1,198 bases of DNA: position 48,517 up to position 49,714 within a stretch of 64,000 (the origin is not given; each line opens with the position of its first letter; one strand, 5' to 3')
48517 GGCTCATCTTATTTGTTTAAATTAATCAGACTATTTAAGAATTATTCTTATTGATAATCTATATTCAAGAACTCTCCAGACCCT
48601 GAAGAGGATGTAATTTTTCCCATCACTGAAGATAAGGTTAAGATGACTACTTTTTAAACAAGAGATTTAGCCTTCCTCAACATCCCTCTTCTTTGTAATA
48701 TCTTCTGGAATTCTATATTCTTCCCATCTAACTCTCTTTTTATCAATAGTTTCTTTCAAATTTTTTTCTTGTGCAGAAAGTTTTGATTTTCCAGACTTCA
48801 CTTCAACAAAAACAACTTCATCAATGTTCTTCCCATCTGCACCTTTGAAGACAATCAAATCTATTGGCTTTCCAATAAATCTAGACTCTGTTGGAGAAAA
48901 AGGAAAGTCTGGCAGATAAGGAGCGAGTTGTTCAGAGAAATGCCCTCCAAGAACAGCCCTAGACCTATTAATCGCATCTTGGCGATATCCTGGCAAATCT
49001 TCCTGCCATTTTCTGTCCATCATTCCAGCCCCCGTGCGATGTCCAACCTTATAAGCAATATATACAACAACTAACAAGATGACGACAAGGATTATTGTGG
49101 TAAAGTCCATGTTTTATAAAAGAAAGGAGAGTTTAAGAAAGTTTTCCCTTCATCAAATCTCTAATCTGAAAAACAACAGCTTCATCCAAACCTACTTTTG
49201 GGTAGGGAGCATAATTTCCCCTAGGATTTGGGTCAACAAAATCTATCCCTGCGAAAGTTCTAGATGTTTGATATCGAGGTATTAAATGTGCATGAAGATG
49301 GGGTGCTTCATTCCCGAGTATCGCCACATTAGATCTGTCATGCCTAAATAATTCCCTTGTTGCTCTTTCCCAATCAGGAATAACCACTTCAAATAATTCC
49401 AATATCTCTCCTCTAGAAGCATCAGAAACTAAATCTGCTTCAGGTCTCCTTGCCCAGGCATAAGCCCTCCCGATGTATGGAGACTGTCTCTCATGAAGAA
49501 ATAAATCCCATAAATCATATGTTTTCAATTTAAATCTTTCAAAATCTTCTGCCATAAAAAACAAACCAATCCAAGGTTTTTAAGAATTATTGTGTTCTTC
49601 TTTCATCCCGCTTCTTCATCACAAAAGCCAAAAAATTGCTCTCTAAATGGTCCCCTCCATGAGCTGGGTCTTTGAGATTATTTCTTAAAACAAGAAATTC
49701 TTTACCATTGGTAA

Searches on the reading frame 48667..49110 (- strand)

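Call 39: search_protein_families(library=pfam, proteins=[window:48667-49110:-], max_evalue=0.001)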
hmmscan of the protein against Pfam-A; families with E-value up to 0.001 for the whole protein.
window:48667-49110:- (147 aa): 2 families
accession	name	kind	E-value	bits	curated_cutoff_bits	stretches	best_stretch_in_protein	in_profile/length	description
PF10107.15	Endonuc_Holl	-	2.8e-34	118.7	23.8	1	40-133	64-158/159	Endonuclease related to archaeal Holliday junction resolvase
PF14270.11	DUF4358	-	0.00086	20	25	0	86-139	32-83/102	Domain of unknown function (DUF4358)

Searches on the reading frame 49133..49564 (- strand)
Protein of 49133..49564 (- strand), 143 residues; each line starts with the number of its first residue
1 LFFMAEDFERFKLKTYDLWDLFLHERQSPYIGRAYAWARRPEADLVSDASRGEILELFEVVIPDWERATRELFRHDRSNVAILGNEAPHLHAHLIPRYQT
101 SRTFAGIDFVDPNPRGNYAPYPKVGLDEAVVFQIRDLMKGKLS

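Call 39: search_protein_families(library=pfam, proteins=[window:49133-49564:-], max_evalue=0.001)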
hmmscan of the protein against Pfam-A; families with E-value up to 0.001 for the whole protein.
window:49133-49564:- (143 aa): 1 family
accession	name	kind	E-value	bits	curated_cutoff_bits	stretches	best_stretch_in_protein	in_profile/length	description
PF01230.28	HIT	-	7.6e-05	23.7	21.5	1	47-99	44-97/98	HIT domain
